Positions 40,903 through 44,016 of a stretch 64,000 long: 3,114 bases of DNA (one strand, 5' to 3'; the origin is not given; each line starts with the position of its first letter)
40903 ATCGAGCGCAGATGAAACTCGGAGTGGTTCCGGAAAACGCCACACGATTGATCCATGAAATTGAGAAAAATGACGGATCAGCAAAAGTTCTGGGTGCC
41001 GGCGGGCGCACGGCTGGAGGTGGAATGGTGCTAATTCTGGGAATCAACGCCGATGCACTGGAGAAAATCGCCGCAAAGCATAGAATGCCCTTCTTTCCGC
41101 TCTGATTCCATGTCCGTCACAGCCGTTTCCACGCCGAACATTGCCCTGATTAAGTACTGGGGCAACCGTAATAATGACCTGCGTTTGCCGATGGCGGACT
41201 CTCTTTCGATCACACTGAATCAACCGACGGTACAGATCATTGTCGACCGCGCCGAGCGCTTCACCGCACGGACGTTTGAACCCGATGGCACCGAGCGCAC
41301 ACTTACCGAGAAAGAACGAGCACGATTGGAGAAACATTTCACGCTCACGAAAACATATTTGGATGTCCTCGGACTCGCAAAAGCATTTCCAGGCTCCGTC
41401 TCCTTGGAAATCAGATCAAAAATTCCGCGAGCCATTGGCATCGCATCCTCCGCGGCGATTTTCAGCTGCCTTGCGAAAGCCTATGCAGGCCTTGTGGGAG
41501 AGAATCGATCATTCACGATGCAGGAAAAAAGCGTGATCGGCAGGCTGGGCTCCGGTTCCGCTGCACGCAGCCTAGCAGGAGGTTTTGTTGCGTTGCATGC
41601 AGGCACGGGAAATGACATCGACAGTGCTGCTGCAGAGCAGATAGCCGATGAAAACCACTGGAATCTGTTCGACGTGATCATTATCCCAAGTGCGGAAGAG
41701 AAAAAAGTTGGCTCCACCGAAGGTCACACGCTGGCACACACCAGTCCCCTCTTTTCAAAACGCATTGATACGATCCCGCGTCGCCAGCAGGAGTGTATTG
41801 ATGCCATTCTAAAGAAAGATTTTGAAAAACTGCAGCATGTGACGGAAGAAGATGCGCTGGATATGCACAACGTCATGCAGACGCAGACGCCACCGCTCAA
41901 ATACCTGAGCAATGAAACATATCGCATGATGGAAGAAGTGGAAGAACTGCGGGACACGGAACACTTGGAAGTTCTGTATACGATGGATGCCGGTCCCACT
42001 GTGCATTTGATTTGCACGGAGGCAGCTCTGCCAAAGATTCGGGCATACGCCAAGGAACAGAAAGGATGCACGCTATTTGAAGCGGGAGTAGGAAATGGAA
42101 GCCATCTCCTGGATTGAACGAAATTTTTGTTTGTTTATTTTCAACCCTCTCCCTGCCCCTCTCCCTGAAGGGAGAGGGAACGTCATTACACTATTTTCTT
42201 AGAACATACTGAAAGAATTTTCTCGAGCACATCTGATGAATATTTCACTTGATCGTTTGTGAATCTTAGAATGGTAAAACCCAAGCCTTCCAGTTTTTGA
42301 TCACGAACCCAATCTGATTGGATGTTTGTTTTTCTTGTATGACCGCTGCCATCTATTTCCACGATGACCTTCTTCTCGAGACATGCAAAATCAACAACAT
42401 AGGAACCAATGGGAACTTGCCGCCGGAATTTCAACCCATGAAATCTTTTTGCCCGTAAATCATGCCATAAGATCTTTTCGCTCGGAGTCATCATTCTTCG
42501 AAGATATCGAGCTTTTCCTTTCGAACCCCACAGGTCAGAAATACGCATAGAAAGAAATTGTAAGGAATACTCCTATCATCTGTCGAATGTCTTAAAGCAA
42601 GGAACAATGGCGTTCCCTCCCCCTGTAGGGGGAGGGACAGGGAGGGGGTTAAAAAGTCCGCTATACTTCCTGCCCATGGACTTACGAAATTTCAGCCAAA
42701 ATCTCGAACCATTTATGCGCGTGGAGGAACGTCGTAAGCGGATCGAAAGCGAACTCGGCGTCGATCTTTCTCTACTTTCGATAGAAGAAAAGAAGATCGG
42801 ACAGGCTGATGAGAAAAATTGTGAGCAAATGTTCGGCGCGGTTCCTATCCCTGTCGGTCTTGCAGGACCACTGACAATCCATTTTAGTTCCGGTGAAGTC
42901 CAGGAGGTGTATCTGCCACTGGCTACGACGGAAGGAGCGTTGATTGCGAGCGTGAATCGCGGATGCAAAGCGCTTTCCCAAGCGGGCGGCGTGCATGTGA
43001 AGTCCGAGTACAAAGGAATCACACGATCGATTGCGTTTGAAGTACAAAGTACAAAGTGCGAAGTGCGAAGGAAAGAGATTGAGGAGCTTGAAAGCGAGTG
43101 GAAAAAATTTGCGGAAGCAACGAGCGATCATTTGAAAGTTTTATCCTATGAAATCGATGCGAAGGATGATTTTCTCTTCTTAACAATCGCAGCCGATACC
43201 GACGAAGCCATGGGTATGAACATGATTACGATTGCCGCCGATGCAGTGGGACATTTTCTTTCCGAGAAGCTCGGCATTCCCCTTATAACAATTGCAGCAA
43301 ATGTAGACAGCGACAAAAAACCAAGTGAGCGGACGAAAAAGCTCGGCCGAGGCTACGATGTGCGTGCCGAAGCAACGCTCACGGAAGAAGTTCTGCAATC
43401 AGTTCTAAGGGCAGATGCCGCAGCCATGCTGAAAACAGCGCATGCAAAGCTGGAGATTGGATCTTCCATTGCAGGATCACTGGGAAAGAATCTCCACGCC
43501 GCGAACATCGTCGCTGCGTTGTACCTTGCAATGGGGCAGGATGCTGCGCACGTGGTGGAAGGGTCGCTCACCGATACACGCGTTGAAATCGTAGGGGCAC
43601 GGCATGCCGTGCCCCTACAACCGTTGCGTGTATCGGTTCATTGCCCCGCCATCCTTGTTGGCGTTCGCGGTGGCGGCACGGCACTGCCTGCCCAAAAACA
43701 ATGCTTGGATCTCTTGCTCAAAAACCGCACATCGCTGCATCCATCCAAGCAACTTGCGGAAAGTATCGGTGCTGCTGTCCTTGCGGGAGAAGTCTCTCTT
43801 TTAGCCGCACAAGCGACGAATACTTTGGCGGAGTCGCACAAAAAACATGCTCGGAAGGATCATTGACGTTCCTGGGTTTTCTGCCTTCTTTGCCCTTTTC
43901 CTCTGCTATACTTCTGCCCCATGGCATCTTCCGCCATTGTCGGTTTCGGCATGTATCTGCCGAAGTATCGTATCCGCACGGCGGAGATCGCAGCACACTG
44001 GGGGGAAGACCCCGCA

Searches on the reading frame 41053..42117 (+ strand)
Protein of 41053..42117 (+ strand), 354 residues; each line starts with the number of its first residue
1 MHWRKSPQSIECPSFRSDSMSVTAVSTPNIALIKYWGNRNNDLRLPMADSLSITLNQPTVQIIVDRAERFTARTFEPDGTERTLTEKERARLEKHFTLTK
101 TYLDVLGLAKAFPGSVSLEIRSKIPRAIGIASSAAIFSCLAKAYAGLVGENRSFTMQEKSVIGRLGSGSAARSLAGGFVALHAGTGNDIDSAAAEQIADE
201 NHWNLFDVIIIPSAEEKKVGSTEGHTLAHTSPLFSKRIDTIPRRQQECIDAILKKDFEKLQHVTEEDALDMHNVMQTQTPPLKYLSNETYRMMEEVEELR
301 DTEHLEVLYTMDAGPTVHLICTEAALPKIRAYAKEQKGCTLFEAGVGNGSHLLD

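Call 3: search_protein_families(library=pfam, proteins=[window:41053-42117:+], max_evalue=0.01)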
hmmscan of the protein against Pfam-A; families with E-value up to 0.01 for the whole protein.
window:41053-42117:+ (354 aa): 3 families
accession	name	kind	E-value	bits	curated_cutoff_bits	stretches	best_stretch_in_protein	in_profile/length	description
PF22700.2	MVD-like_N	-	2.8e-33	115.2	27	1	27-192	2-156/157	Diphosphomevalonate decarboxylase-like N-terminal domain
PF18376.6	MDD_C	-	7.3e-23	81.8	23.2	1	208-331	2-128/186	Mevalonate 5-diphosphate decarboxylase C-terminal domain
PF00288.32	GHMP_kinases_N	-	0.00081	20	22.3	1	110-152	12-54/87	GHMP kinases N terminal domain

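Call 4: search_protein_families(library=ncbifam, proteins=[window:41053-42117:+], max_evalue=0.01)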
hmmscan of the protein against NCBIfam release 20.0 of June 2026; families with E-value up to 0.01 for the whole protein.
window:41053-42117:+ (354 aa): 6 families
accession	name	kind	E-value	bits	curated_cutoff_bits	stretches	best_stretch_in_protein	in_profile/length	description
TIGR01240.1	mevDPdecarb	equivalog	2.5e-58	197.5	171.35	1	24-331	3-298/305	diphosphomevalonate decarboxylase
NF040704.1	IPP_alt_MvaD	equivalog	1.1e-32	113.4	475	1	23-332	3-296/323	phosphomevalonate decarboxylase MvaD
NF040848.1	mev_kinase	equivalog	1.5e-07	30.7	440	1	22-334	6-302/323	mevalonate-3-kinase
NF040847.1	mev_decarb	equivalog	3.6e-07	29.7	560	1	24-325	38-323/350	bisphosphomevalonate decarboxylase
TIGR00549.1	mevalon_kin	equivalog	3.7e-06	26.6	163.05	1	56-151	16-116/276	mevalonate kinase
TIGR01920.1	Shik_kin_archae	equivalog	0.00078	18.9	126.85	1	92-151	46-105/266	shikimate kinase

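Call 67: search_solved_structures(query=window:41110-42114:+, max_evalue=0.00001, show_alignments=0)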
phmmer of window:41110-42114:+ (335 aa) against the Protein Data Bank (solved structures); distinct sequences matched with E-value up to 0.00001: 18.
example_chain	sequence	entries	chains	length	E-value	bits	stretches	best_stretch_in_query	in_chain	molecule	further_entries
6n0x_A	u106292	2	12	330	2.5e-49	171.6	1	3-310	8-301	Diphosphomevalonate decarboxylase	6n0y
6n0z_A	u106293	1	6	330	4.3e-47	164.2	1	3-310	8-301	Diphosphomevalonate decarboxylase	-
3f0n_A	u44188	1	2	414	7.2e-37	130.6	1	3-307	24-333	MEVALONATE PYROPHOSPHATE DECARBOXYLASE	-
3d4j_A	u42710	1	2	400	1e-36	130.2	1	2-302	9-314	Diphosphomevalonate decarboxylase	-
6n10_A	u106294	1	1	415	6.5e-36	127.5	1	3-302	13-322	Diphosphomevalonate decarboxylase MVD1, peroxisomal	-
5gmd_A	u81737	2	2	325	1.1e-35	126.7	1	2-333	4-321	Diphosphomevalonate decarboxylase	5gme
4z7c_A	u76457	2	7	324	1.1e-35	126.7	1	2-333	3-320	Diphosphomevalonate decarboxylase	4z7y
6xr5_A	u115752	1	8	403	3.1e-34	122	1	4-311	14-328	Diphosphomevalonate decarboxylase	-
2hk2_A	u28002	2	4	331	2.1e-33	119.3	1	8-302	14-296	Diphosphomevalonate decarboxylase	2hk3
1fi4_A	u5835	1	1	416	3.7e-33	118.5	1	6-301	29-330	MEVALONATE 5-DIPHOSPHATE DECARBOXYLASE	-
3qt5_A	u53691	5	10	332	2.8e-32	115.6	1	8-302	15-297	Mevalonate diphosphate decarboxylase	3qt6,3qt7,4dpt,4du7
3qt8_A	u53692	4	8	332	7.3e-32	114.2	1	8-302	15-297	Mevalonate diphosphate decarboxylase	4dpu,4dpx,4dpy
4dpw_A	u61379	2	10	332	3.7e-31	111.9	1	8-302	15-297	Mevalonate diphosphate decarboxylase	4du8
5v2l_A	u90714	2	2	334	1e-30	110.5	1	7-317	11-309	Mevalonate diphosphate decarboxylase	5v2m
6e2s_A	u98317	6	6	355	1.2e-30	110.1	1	7-317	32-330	Mevalonate diphosphate decarboxylase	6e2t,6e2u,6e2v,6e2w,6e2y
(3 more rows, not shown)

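Call 68: search_solved_structures(query=window:41110-42114:+, max_evalue=1e-31, show_alignments=5)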
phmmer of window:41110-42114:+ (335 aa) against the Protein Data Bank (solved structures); distinct sequences matched with E-value up to 1e-31: 12.
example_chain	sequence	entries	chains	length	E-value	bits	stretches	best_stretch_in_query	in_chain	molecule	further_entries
6n0x_A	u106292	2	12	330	2.5e-49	171.6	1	3-310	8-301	Diphosphomevalonate decarboxylase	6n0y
6n0z_A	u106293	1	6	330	4.3e-47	164.2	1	3-310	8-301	Diphosphomevalonate decarboxylase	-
3f0n_A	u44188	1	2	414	7.2e-37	130.6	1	3-307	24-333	MEVALONATE PYROPHOSPHATE DECARBOXYLASE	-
3d4j_A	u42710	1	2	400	1e-36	130.2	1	2-302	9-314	Diphosphomevalonate decarboxylase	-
6n10_A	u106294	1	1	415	6.5e-36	127.5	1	3-302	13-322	Diphosphomevalonate decarboxylase MVD1, peroxisomal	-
5gmd_A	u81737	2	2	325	1.1e-35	126.7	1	2-333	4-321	Diphosphomevalonate decarboxylase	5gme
4z7c_A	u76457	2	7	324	1.1e-35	126.7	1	2-333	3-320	Diphosphomevalonate decarboxylase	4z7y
6xr5_A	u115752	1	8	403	3.1e-34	122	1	4-311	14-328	Diphosphomevalonate decarboxylase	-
2hk2_A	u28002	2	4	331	2.1e-33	119.3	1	8-302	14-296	Diphosphomevalonate decarboxylase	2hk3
1fi4_A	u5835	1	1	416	3.7e-33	118.5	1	6-301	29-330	MEVALONATE 5-DIPHOSPHATE DECARBOXYLASE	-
3qt5_A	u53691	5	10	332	2.8e-32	115.6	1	8-302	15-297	Mevalonate diphosphate decarboxylase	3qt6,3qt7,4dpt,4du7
3qt8_A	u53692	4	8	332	7.3e-32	114.2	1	8-302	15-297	Mevalonate diphosphate decarboxylase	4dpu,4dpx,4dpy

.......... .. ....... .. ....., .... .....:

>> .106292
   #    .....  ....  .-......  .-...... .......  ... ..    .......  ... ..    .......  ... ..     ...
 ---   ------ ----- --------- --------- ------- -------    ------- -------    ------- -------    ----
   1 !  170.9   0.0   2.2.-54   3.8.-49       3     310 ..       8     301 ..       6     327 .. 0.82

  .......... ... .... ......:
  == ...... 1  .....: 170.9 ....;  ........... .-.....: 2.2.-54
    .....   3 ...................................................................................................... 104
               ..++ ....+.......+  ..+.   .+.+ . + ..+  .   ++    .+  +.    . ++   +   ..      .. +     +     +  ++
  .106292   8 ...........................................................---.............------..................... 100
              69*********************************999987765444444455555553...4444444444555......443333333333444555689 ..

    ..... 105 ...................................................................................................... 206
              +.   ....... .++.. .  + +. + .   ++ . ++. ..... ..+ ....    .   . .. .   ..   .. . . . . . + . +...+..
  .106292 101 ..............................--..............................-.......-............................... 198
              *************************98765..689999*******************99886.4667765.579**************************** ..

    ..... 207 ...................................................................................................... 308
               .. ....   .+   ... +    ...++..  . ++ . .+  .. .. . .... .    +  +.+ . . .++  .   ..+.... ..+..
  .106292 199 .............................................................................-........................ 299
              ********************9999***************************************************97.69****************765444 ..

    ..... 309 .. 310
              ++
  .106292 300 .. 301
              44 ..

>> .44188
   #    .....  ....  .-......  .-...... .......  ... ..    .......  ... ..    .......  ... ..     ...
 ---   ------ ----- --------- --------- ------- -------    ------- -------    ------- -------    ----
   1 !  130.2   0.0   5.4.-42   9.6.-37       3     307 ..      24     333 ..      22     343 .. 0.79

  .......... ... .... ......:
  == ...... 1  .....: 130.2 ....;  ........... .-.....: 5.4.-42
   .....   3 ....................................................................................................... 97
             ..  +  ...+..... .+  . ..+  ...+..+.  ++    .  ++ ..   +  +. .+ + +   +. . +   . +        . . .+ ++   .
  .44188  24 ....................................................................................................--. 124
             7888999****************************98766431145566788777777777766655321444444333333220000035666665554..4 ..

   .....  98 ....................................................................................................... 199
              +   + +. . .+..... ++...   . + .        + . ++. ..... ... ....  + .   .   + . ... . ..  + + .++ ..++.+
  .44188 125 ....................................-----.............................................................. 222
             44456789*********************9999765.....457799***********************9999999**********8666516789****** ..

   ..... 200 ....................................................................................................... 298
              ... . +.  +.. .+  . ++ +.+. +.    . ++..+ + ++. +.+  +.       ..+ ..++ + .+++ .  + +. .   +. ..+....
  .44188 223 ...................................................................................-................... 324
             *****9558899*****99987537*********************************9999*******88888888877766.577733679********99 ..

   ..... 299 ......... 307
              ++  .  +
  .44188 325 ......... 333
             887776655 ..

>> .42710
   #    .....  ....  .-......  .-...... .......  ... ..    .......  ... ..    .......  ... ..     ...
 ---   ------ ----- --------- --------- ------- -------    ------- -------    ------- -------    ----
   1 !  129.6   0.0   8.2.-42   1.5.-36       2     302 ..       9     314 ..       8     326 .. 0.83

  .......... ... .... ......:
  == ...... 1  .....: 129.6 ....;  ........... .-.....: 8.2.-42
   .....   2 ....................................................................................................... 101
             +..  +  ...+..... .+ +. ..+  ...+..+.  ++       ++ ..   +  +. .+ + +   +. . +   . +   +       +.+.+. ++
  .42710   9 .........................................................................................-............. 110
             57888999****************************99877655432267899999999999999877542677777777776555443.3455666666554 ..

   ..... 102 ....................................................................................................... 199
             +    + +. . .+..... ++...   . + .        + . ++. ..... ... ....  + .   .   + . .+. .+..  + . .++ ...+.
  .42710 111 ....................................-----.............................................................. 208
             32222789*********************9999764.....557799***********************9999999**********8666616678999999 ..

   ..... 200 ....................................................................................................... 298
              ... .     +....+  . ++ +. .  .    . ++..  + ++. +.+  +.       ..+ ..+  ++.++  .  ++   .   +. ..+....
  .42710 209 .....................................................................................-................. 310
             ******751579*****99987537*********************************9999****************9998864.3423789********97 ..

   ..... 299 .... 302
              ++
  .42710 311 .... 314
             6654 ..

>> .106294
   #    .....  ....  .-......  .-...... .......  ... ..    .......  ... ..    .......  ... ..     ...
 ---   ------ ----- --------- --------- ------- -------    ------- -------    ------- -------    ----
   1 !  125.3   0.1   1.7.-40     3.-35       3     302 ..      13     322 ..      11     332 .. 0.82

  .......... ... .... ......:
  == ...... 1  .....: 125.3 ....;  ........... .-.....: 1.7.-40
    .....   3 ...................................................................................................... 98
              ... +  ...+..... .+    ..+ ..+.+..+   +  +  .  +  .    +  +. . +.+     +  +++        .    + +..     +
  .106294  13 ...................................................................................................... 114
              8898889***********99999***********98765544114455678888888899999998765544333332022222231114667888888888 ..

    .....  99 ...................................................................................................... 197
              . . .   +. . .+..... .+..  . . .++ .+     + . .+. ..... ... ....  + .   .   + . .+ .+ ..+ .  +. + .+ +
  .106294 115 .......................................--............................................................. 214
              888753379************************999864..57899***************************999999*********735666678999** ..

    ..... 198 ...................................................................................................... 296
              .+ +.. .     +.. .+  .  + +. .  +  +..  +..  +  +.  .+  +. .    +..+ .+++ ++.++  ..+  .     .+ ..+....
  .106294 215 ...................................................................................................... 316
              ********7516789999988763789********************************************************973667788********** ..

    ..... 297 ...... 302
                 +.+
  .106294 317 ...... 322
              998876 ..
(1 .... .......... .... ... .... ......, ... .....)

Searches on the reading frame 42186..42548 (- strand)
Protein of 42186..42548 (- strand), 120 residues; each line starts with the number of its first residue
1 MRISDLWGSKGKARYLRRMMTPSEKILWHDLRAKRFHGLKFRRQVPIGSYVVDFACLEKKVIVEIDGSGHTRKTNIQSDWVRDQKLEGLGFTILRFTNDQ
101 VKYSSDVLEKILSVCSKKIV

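Call 95: search_protein_families(library=pfam, proteins=[window:42186-42548:-], max_evalue=0.001)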
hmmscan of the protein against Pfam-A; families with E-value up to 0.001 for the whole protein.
window:42186-42548:- (120 aa): 3 families
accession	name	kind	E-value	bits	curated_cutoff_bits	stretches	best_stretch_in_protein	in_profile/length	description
PF04480.18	DUF559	-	6.1e-37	126.3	20.6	1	11-115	5-108/109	Protein of unknown function (DUF559)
PF18741.7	MTES_1575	-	1.6e-08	35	38.2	1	37-102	12-82/96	REase_MTES_1575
PF10881.14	DUF2726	-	0.00029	21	24.7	1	58-111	70-123/126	Protein of unknown function (DUF2726)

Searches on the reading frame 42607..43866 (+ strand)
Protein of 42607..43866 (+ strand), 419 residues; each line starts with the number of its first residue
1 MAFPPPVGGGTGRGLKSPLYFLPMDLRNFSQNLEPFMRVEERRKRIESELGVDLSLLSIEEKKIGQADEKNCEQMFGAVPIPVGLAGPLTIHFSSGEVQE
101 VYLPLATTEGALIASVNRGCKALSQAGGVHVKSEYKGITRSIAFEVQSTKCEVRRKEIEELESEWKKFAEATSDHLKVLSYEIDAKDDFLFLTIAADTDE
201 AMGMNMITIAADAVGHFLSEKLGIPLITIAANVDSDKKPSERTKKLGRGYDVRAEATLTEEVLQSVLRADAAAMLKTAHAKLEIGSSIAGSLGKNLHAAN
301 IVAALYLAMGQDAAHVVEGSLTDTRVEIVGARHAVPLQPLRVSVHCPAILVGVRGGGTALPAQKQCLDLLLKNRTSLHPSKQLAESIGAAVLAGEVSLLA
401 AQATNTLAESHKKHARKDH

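Call 3: search_protein_families(library=pfam, proteins=[window:42607-43866:+], max_evalue=0.01)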
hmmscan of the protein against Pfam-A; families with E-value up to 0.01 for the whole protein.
window:42607-43866:+ (419 aa): 1 family
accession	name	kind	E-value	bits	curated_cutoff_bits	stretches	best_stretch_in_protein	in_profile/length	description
PF00368.23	HMG-CoA_red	-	6.1e-91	305.6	27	1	39-416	2-368/368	Hydroxymethylglutaryl-coenzyme A reductase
